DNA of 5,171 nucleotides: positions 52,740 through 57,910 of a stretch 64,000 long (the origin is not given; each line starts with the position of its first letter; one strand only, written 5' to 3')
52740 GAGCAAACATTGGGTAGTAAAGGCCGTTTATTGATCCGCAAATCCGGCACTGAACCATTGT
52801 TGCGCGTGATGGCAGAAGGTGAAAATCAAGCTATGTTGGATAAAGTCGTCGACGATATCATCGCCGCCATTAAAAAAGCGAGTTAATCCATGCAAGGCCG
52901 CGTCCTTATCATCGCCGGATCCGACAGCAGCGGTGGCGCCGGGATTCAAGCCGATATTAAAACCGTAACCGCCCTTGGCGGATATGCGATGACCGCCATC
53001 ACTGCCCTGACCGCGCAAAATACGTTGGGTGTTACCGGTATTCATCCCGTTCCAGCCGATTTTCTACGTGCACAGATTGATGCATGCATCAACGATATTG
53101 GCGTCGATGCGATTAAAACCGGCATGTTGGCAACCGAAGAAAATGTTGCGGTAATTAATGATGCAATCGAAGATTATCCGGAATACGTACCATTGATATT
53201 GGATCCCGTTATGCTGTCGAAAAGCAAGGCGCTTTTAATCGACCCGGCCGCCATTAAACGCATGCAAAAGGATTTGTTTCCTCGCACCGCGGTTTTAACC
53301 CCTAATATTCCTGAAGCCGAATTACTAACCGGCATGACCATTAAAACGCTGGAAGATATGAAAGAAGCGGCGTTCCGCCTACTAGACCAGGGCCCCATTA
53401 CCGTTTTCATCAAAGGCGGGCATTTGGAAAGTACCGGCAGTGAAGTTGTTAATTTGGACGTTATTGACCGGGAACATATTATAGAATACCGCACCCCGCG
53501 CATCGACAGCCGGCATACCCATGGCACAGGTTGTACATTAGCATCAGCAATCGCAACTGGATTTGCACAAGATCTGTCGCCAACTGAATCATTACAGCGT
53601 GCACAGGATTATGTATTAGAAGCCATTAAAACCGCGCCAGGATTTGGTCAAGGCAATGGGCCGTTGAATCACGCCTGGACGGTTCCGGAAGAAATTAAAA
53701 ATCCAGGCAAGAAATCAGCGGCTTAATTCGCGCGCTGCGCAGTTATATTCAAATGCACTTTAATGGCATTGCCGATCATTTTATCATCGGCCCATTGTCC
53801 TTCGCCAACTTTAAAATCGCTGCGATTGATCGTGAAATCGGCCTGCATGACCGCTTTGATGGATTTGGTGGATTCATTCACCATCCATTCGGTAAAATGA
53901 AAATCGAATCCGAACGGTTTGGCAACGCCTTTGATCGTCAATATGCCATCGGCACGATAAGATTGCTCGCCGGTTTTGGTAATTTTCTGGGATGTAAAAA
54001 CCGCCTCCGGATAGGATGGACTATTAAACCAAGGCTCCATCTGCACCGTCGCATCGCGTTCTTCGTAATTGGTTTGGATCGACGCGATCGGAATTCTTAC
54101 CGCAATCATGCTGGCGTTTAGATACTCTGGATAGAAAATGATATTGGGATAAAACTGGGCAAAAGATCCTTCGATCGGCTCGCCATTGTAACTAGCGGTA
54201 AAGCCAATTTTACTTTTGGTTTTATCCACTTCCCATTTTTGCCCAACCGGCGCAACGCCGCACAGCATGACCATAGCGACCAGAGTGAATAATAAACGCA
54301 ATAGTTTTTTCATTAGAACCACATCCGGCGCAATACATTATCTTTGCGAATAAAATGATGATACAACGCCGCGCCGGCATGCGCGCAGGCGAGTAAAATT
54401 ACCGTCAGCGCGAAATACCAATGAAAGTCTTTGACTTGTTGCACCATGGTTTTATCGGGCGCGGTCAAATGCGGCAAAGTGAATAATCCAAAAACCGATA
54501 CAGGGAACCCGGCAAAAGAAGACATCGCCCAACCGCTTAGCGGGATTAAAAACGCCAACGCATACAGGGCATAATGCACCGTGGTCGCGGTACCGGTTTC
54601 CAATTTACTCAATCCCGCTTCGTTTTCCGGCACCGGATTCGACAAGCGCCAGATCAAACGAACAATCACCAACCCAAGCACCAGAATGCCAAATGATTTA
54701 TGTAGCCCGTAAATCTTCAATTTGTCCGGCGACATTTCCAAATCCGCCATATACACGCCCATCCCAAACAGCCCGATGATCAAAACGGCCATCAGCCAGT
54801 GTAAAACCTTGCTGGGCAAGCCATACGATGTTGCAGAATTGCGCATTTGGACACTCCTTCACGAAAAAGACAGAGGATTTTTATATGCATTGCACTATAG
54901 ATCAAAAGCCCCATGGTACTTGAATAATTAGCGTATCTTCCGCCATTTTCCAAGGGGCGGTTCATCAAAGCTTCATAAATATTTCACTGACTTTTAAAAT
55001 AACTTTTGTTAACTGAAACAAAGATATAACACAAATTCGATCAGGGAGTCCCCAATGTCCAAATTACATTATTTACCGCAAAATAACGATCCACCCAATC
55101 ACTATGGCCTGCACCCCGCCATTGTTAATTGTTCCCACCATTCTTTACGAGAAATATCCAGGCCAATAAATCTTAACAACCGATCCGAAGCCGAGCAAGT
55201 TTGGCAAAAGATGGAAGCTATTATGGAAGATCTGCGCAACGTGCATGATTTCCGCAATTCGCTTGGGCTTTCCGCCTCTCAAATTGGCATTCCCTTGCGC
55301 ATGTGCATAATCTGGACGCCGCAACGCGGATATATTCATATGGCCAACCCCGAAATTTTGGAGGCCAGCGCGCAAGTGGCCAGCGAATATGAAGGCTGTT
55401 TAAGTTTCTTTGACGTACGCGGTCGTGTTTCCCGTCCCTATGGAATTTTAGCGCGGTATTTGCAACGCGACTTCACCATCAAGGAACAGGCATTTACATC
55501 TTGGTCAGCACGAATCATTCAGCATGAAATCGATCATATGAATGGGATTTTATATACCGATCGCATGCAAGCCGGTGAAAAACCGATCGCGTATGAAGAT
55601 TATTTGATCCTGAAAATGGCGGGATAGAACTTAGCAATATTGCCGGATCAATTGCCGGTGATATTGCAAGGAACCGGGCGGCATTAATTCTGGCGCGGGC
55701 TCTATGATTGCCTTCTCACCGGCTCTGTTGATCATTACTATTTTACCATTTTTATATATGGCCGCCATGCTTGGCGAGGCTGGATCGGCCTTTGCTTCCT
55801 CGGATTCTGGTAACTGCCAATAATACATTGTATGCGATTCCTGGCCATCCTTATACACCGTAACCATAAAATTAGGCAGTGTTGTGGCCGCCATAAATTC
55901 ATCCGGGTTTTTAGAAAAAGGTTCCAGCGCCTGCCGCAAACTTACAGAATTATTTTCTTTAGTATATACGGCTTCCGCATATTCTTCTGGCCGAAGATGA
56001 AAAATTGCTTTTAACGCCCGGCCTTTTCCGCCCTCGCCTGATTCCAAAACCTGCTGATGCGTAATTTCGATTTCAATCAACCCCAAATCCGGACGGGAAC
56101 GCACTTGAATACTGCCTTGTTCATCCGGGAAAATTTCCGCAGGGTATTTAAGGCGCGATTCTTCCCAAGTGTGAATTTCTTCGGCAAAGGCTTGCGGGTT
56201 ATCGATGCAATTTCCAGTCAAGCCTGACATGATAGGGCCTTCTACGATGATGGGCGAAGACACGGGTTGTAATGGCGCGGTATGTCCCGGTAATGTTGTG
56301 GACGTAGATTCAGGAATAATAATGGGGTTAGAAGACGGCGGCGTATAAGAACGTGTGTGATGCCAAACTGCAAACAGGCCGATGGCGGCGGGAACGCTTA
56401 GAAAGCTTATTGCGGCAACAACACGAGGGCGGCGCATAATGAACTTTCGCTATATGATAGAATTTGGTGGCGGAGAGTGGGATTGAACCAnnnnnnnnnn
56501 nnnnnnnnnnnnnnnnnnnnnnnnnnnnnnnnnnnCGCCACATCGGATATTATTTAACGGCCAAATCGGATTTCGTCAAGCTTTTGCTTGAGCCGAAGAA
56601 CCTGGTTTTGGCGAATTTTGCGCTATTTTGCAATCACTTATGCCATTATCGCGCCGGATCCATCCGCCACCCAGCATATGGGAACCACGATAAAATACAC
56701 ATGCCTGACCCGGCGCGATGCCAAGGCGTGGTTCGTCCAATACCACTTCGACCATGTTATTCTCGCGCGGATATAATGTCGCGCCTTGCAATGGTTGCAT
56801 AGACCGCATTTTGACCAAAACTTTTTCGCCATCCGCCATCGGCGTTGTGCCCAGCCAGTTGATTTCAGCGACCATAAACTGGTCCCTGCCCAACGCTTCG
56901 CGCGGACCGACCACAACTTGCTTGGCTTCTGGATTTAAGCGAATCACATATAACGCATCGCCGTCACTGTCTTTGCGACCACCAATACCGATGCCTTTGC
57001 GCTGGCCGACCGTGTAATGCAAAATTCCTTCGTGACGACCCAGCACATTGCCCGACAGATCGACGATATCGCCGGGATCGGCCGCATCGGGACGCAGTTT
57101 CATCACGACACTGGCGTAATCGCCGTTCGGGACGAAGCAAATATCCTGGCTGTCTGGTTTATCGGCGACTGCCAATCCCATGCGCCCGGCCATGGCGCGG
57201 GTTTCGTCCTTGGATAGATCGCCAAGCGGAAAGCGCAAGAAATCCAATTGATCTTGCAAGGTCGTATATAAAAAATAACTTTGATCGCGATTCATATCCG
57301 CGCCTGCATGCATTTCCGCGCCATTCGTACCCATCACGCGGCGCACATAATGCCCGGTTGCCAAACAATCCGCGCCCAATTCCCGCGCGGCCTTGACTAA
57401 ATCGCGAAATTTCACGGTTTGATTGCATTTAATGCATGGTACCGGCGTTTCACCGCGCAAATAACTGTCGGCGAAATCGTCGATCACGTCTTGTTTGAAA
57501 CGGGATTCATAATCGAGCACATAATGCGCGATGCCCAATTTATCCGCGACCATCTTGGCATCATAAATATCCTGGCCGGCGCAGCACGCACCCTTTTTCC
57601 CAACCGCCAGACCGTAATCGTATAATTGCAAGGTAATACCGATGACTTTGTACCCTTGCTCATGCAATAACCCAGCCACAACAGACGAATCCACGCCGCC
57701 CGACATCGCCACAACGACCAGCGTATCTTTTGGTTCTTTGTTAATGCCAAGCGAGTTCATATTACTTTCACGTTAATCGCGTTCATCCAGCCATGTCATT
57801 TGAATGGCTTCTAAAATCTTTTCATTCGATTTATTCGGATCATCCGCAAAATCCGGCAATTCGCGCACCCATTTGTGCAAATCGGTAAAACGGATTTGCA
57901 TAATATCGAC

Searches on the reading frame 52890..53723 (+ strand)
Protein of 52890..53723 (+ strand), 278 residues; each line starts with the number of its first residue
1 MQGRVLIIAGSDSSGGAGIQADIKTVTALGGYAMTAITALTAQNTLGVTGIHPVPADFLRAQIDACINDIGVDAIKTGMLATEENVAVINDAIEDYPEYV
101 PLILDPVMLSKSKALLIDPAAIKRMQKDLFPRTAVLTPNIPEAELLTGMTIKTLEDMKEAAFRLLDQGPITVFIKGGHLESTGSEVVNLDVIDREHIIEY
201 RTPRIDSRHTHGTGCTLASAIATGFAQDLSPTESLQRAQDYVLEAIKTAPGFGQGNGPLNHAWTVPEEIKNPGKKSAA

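Call 33: find_encoding_contigs(protein=window:52890-53723:+, flank=10000, max_places=6)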
Protein window:52890-53723:+ (278 aa): 11 contigs read that carry it; 6 places shown.
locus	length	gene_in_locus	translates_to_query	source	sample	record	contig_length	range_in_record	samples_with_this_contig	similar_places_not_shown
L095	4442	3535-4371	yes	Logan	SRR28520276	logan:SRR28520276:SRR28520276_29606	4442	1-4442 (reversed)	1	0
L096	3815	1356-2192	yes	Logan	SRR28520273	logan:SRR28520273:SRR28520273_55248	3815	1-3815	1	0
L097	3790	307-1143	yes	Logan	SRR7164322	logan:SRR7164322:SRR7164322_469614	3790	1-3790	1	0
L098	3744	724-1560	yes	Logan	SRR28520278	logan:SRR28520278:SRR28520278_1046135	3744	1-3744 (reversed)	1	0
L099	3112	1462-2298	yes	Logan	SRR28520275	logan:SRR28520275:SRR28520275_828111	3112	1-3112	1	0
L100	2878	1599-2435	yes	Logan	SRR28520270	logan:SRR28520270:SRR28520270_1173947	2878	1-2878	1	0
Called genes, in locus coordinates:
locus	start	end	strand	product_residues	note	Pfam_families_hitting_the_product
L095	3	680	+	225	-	?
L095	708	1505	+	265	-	PF00809:Pterin_bind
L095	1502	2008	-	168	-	-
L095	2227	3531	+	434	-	PF02878:PGM_PMM_I, PF02879:PGM_PMM_II, PF02880:PGM_PMM_III, PF00408:PGM_PMM_IV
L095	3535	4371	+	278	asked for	PF01256:Carb_kinase (faint), PF08543:Phos_pyr_kin, PF00294:PfkB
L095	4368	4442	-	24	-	?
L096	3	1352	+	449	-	?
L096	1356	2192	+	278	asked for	PF01256:Carb_kinase (faint), PF08543:Phos_pyr_kin, PF00294:PfkB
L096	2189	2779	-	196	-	PF04264:YceI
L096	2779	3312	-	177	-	PF01292:Ni_hydr_CYTB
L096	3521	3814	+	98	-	?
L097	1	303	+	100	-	?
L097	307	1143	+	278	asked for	PF01256:Carb_kinase (faint), PF08543:Phos_pyr_kin, PF00294:PfkB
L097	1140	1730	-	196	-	PF04264:YceI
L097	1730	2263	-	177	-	PF01292:Ni_hydr_CYTB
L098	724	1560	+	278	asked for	PF01256:Carb_kinase (faint), PF08543:Phos_pyr_kin, PF00294:PfkB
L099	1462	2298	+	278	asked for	PF01256:Carb_kinase (faint), PF08543:Phos_pyr_kin, PF00294:PfkB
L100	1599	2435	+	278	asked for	PF01256:Carb_kinase (faint), PF08543:Phos_pyr_kin, PF00294:PfkB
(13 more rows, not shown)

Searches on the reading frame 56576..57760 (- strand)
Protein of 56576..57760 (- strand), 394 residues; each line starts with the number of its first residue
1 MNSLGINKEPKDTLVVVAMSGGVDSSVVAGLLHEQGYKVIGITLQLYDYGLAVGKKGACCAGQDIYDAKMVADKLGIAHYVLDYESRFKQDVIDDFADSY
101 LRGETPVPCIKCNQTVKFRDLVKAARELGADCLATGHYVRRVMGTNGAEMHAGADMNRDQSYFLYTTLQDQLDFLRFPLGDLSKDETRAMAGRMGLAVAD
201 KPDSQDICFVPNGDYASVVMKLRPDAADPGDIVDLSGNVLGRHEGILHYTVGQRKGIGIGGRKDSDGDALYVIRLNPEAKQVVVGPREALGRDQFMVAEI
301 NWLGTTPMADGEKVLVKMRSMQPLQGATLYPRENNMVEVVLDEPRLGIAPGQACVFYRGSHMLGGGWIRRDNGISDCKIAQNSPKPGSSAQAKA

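Call 38: search_protein_families(library=pfam, max_evalue=1e-8, proteins=[window:56576-57760:-])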
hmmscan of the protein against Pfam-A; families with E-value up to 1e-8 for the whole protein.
window:56576-57760:- (394 aa): 3 families
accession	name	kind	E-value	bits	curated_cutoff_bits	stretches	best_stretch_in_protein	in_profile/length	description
PF03054.22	tRNA_Me_trans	-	3.3e-74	249.4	20.6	1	15-211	3-201/202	tRNA methyl transferase HUP domain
PF20258.4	tRNA_Me_trans_C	-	4.7e-19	68.9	20.6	1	293-368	2-77/77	Aminomethyltransferase beta-barrel domain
PF20259.3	tRNA_Me_trans_M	-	5.9e-17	61.4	27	1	228-285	11-65/66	tRNA methyl transferase PRC-barrel domain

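Call 55: find_encoding_contigs(protein=window:56579-57760:-, flank=10000, max_places=10)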
Protein window:56579-57760:- (394 aa): 5 contigs read that carry it; 3 places shown.
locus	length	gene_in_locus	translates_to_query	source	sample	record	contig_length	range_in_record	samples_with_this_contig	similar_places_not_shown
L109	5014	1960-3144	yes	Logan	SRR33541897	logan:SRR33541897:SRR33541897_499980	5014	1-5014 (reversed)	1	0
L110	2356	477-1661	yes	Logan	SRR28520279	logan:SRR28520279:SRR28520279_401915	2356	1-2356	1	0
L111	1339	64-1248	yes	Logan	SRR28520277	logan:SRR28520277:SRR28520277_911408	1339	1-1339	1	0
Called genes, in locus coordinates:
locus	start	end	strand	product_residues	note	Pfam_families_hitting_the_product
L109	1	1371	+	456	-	?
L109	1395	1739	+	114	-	PF00111:Fer2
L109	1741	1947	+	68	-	PF04384:Fe-S_assembly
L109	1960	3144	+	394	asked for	PF00733:Asn_synthase (faint), PF03054:tRNA_Me_trans, PF20259:tRNA_Me_trans_M, PF20258:tRNA_Me_trans_C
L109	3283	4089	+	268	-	-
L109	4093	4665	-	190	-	PF01327:Pep_deformylase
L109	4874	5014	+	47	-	?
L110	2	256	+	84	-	?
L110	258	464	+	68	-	PF04384:Fe-S_assembly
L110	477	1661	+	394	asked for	PF00733:Asn_synthase (faint), PF03054:tRNA_Me_trans, PF20259:tRNA_Me_trans_M, PF20258:tRNA_Me_trans_C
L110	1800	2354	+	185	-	?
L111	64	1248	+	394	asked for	PF00733:Asn_synthase (faint), PF03054:tRNA_Me_trans, PF20259:tRNA_Me_trans_M, PF20258:tRNA_Me_trans_C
